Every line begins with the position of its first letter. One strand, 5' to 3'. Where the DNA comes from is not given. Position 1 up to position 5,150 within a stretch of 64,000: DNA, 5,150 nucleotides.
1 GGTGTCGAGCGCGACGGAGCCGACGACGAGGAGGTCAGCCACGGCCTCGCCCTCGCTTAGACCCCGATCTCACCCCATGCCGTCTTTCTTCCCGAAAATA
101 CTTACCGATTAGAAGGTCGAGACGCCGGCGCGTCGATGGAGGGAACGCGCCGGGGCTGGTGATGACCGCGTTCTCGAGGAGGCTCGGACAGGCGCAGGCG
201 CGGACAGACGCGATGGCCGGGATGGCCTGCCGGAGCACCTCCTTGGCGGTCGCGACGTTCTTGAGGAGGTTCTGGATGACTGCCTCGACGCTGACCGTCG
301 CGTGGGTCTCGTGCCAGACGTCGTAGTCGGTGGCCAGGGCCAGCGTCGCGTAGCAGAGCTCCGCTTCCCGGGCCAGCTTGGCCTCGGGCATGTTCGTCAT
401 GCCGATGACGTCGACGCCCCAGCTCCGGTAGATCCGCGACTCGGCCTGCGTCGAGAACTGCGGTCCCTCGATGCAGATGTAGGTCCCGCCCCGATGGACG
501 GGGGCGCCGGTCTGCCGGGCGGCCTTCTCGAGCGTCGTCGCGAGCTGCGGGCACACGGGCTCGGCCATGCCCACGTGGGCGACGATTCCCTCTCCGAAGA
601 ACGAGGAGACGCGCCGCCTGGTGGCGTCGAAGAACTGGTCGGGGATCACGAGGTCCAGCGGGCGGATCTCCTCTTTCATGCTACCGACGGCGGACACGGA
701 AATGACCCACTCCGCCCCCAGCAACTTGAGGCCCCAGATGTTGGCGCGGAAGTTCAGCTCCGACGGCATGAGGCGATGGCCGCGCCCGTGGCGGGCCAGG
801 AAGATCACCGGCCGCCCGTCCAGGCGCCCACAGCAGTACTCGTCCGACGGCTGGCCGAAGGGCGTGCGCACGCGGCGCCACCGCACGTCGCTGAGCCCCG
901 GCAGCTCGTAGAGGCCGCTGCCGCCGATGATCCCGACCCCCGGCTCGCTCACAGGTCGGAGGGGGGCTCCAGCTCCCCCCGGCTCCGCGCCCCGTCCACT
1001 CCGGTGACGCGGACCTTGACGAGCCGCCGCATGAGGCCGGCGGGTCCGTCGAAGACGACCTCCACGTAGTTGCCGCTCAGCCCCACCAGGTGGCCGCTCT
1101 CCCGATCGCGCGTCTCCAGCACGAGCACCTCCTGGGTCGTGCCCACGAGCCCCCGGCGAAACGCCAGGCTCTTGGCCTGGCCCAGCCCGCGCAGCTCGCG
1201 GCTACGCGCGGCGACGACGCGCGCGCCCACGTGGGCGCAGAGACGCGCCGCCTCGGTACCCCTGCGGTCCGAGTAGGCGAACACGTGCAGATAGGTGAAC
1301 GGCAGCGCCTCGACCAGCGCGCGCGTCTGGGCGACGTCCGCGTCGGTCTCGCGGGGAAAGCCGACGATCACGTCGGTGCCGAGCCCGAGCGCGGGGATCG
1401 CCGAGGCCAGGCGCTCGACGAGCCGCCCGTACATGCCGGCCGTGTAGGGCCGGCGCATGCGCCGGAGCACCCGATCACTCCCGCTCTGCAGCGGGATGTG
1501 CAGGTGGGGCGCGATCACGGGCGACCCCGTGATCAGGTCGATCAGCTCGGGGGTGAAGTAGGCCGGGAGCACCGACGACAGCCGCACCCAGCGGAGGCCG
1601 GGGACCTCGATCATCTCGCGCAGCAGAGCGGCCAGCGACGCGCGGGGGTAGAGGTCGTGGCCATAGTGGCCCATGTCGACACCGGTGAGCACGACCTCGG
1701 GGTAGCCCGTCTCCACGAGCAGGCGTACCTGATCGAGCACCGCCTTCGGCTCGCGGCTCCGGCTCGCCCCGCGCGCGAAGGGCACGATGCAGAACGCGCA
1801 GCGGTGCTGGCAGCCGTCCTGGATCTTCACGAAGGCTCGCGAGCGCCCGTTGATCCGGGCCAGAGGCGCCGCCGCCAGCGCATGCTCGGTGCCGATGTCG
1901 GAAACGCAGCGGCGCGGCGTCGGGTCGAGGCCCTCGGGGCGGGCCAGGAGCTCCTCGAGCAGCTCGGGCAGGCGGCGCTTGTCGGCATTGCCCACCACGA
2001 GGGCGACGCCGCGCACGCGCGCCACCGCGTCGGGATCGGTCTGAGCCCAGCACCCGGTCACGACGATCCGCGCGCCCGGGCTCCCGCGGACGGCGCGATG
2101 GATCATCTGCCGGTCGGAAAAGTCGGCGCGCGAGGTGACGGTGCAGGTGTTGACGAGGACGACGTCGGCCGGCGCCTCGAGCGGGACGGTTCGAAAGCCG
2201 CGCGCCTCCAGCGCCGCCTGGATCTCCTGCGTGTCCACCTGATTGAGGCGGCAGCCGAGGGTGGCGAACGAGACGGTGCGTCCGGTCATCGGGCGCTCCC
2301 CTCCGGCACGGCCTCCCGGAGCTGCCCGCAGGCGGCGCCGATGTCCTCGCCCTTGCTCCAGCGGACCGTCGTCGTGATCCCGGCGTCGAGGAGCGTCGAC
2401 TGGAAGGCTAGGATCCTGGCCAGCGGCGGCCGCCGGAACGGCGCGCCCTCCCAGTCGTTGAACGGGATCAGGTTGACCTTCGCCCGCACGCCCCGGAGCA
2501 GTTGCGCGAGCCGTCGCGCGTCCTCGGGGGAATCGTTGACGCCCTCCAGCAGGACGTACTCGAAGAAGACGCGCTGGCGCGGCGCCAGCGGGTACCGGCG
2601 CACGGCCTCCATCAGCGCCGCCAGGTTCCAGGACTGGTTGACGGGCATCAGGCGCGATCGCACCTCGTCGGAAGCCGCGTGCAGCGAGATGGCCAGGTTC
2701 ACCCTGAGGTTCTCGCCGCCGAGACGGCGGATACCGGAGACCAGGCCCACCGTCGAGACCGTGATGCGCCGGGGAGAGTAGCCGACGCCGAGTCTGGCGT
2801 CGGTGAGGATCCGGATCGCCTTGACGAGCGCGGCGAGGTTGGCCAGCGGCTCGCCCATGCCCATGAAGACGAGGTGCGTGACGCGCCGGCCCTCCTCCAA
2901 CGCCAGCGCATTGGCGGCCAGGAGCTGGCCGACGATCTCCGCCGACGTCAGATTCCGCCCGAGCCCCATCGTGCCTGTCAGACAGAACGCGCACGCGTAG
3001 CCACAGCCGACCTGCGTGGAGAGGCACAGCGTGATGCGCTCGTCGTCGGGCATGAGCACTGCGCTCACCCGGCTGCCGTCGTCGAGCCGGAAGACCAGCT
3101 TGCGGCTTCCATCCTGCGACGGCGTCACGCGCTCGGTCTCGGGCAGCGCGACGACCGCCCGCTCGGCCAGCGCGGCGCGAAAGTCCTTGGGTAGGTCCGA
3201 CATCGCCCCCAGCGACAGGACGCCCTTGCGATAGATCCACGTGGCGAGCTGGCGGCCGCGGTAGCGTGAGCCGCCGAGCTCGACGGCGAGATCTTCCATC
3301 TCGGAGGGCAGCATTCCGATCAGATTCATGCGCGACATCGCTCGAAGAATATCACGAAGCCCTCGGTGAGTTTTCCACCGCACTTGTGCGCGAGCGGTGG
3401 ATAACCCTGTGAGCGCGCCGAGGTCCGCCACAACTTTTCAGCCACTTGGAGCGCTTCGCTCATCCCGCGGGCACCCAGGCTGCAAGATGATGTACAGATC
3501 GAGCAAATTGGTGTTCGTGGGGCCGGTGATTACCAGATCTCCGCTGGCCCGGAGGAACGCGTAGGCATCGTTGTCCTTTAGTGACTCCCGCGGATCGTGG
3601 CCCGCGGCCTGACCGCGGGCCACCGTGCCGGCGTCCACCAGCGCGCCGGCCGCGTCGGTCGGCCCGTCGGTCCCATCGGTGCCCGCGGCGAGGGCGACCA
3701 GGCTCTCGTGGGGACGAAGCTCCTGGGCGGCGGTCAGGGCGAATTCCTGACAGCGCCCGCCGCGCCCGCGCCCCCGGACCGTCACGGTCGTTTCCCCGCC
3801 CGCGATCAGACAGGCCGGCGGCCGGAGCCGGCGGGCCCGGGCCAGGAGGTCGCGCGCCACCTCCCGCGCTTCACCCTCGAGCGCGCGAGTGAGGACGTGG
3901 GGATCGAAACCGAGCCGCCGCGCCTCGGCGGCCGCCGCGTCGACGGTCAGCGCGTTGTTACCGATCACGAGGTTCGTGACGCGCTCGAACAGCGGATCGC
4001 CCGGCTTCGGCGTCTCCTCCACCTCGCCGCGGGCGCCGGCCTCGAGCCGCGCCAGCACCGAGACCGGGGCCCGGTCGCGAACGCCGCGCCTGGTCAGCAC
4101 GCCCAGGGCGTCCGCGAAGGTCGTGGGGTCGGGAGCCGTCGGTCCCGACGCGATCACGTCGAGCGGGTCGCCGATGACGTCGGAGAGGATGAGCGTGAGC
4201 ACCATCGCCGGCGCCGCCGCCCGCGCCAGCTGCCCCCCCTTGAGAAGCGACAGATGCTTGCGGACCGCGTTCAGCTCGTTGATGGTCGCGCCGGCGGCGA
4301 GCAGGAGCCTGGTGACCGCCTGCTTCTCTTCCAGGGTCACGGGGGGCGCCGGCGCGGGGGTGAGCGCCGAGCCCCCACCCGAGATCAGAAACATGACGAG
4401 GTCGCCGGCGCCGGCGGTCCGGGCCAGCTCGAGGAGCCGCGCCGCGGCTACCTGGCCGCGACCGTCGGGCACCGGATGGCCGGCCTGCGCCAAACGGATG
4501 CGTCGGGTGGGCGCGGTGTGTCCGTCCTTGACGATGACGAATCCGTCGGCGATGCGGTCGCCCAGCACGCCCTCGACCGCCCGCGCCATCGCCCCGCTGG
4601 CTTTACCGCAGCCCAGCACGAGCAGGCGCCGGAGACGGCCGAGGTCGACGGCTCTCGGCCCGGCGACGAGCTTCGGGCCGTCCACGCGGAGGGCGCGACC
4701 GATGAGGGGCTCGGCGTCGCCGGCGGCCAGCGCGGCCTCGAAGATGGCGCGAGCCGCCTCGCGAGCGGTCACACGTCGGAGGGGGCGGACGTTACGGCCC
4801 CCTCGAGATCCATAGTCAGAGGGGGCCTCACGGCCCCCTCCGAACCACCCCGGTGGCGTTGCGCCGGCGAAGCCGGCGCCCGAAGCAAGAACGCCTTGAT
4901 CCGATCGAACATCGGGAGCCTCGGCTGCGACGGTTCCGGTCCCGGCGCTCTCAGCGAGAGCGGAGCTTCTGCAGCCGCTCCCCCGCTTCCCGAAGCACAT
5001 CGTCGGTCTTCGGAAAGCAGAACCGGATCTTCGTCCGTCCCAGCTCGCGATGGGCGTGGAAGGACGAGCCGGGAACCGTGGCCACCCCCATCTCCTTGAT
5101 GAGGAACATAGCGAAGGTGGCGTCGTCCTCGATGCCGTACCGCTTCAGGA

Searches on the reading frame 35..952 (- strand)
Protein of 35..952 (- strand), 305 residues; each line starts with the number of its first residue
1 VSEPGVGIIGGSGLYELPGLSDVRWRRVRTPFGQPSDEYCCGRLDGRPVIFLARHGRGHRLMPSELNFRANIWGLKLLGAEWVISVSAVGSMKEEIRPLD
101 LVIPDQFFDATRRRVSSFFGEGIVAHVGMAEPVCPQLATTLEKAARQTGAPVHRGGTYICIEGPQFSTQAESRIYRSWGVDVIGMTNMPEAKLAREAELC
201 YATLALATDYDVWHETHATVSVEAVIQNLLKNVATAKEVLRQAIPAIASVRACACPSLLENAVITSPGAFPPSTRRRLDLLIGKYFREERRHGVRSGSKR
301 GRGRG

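Call 3: search_protein_families(library=pfam, proteins=[window:35-952:-])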
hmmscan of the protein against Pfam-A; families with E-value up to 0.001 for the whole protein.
window:35-952:- (305 aa): 1 family
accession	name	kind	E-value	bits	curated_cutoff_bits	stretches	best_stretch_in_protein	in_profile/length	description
PF01048.26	PNP_UDP_1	-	2.7e-47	161.6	25.1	1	6-244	2-232/233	Phosphorylase superfamily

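Call 4: search_protein_families(library=ncbifam, proteins=[window:35-952:-])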
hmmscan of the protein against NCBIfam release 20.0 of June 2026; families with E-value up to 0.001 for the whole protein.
window:35-952:- (305 aa): 11 families
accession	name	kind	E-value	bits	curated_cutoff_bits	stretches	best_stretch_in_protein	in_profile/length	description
NF005657.0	PRK07432.1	equivalog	2.4e-118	394.5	453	1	3-286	3-290/291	S-methyl-5'-thioadenosine phosphorylase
NF006492.0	PRK08931.1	equivalog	1.1e-114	382.8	437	1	2-285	2-288/291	S-methyl-5'-thioadenosine phosphorylase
NF006334.0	PRK08564.1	equivalog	3e-95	318.3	382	1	3-263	7-266/267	S-methyl-5'-thioadenosine phosphorylase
TIGR01694.1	MTAP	equivalog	7e-95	317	274.85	1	6-244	2-238/240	S-methyl-5'-thioadenosine phosphorylase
NF005876.0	PRK07823.1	equivalog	1.9e-75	253.4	306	1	4-261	6-259/267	S-methyl-5'-thioadenosine phosphorylase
NF006599.0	PRK09136.1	equivalog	1.1e-64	218.1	223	1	7-243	5-243/247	S-methyl-5'-thioinosine phosphorylase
NF006054.0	PRK08202.1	equivalog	3.6e-22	79.1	218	1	39-243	67-270/274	purine-nucleoside phosphorylase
TIGR01697.1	PNPH-PUNA-XAPA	subfamily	5.6e-20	71.7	197.1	1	39-242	43-244/247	inosine/guanosine/xanthosine phosphorylase family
TIGR01698.1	PUNP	equivalog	2.5e-17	63.1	302.6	1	38-210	42-211/245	purine-nucleoside phosphorylase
TIGR01700.1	PNPH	equivalog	1.6e-16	60.5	293.35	1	40-231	44-235/249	purine nucleoside phosphorylase I, inosine and guanosine-specific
TIGR01699.1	XAPA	equivalog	6.9e-13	48.7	370.9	1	37-207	41-211/248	xanthosine phosphorylase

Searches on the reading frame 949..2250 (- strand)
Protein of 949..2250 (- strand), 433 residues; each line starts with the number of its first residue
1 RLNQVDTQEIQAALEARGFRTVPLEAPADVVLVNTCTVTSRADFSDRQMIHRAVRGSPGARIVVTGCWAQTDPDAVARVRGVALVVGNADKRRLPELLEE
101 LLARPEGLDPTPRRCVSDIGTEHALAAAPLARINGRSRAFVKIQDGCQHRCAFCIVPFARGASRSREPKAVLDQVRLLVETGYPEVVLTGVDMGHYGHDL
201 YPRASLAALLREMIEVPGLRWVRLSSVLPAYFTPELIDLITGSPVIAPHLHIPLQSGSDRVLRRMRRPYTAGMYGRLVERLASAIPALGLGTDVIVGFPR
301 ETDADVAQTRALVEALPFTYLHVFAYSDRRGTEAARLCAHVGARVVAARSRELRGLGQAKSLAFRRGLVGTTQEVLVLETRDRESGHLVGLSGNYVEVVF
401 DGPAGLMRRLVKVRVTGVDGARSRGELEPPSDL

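Call 3: search_protein_families(library=pfam, proteins=[window:949-2250:-])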
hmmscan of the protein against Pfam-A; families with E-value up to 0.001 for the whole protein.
window:949-2250:- (433 aa): 3 families
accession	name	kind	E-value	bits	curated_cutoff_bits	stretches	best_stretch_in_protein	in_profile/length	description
PF04055.27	Radical_SAM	-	3.8e-22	79.7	29.5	1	142-311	2-164/166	Radical SAM superfamily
PF00919.26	UPF0004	-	1.2e-17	64.1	27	1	2-87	11-98/98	Uncharacterized protein family UPF0004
PF01938.26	TRAM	-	0.00046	20.4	21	1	369-426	4-59/61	TRAM domain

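Call 4: search_protein_families(library=ncbifam, proteins=[window:949-2250:-])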
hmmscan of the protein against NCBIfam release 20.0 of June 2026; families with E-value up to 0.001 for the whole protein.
window:949-2250:- (433 aa): 13 families
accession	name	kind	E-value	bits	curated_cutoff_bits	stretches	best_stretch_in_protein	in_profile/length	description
TIGR01579.1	MiaB-like-C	equivalog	1e-120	403.8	357.05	1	1-415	7-416/416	tRNA (N(6)-L-threonylcarbamoyladenosine(37)-C(2))-methylthiotransferase MtaB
TIGR00089.1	TIGR00089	subfamily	7.1e-110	367.7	251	1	2-421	11-425/429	MiaB/RimO family radical SAM methylthiotransferase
TIGR01574.1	miaB-methiolase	equivalog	9.9e-76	255.5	355.3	1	2-426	11-435/437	tRNA (N6-isopentenyl adenosine(37)-C2)-methylthiotransferase MiaB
TIGR01125.1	TIGR01125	equivalog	2e-69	234.7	356.95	1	3-390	12-390/432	30S ribosomal protein S12 methylthiotransferase RimO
TIGR01578.1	MiaB-like-B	hypoth_equivalog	1.5e-67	228.3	314.7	1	2-419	11-412/421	tRNA (N(6)-L-threonylcarbamoyladenosine(37)-C(2))-methylthiotransferase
NF010916.0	PRK14336.1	equivalog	5.3e-58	196.7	606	2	138-417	125-402/418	tRNA (N6-isopentenyl adenosine(37)-C2)-methylthiotransferase MiaB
TIGR04013.1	B12_SAM_MJ_1487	hypoth_equivalog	1.5e-19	70.1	251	1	48-317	61-334/382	TIGR04013 family B12-binding domain/radical SAM domain-containing protein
TIGR04014.1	B12_SAM_MJ_0865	equivalog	2.9e-16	59.3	360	1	138-324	160-344/434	methyl-coenzyme M reductase glutamine C-methyltransferase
TIGR04479.1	bcpD_PhpK_rSAM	subfamily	8.1e-08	31.1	600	1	144-323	247-417/504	PhpK family radical SAM P-methyltransferase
TIGR04072.2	rSAM_ladder_B12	equivalog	4.6e-07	28.8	360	1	33-338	72-369/443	lipid biosynthesis B12-binding/radical SAM protein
NF038361.1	rSAM_Sden_1168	equivalog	5.2e-07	28.6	575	1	141-333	285-468/560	Sden_1168 family B12-binding radical SAM P-methyltransferase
TIGR04428.1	B12_rSAM_trp_MT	equivalog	0.00073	18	500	0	143-190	221-269/558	tryptophan 2-C-methyltransferase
TIGR04385.1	B12_rSAM_cofa1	equivalog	0.00076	18.8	450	0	141-179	198-237/438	B12 lower ligand biosynthesis radical SAM protein BzaD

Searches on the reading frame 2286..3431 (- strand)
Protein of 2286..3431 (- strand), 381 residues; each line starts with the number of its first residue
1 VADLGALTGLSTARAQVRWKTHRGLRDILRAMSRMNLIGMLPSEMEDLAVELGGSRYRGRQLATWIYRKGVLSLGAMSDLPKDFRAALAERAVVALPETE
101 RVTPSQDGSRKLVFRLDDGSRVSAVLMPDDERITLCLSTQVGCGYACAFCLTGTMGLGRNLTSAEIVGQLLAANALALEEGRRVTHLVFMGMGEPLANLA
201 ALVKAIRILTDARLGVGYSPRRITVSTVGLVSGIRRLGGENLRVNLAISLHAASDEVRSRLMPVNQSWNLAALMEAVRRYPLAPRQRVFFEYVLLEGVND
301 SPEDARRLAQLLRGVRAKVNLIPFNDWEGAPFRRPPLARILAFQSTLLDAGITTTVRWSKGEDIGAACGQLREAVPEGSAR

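Call 3: search_protein_families(library=pfam, proteins=[window:2286-3431:-])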
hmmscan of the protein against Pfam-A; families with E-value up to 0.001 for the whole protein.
window:2286-3431:- (381 aa): 2 families
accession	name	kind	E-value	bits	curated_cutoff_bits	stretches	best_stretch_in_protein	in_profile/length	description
PF21016.3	RlmN_N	-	2e-13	50.3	24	1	35-94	1-60/60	Ribosomal RNA large subunit methyltransferase N-terminal domain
PF04055.27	Radical_SAM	-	3.5e-11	44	29.5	1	138-308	2-165/166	Radical SAM superfamily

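Call 4: search_protein_families(library=ncbifam, proteins=[window:2286-3431:-])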
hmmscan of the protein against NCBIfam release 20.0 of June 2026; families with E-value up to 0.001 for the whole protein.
window:2286-3431:- (381 aa): 8 families
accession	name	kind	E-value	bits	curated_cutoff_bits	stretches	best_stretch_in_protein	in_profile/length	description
TIGR00048.1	rRNA_mod_RlmN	equivalog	5e-118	394.1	290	1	34-374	6-345/355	dual-specificity RNA methyltransferase RlmN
NF011031.0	PRK14461.1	equivalog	7.3e-95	318.1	601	1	31-372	4-362/372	ribosomal RNA large subunit methyltransferase N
NF008396.0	PRK11194.1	equivalog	1.3e-92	310.6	633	1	31-375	9-357/379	dual-specificity RNA methyltransferase RlmN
NF000424.4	CfrAB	exception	6.3e-69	232.9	530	1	46-372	8-337/338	Cfr family 23S rRNA (adenine(2503)-C(8))-methyltransferase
NF011024.0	PRK14453.1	equivalog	2.4e-68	230.9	468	1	45-372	11-341/348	23S rRNA (adenine(2503)-C(8))-methyltransferase Cfr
TIGR04432.1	rSAM_Cfr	equivalog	1.3e-67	228.5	550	1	51-372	15-339/341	Cfr family 23S rRNA (adenine(2503)-C(8))-methyltransferase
NF011040.0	PRK14470.1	equivalog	3.3e-64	217.5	441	1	86-372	52-332/338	ribosomal RNA large subunit methyltransferase N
NF011034.0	PRK14464.1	equivalog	5e-64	216.3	422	1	80-374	44-329/348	RNA methyltransferase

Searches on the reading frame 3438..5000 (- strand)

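Call 3: search_protein_families(library=pfam, proteins=[window:3438-5000:-])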
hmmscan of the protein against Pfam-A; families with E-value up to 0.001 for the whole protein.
window:3438-5000:- (520 aa): 2 families
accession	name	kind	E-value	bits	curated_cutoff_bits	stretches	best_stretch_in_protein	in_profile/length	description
PF13660.11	DUF4147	-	2.4e-82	276.4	23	1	83-320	2-234/234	Domain of unknown function (DUF4147)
PF05161.18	MOFRL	-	8.9e-39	132.4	28.3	1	396-501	1-106/106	MOFRL family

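Call 4: search_protein_families(library=ncbifam, proteins=[window:3438-5000:-])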
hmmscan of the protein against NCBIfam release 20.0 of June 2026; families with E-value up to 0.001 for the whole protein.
window:3438-5000:- (520 aa): 2 families
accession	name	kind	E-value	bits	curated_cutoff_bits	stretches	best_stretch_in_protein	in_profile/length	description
NF041176.1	GlyK_Thmprot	equivalog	1.7e-59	202.1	550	1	122-506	33-395/397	glycerate 2-kinase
NF040791.1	gly_kin_Thpl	equivalog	6.1e-51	173.9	670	1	118-503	40-408/410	glycerate 2-kinase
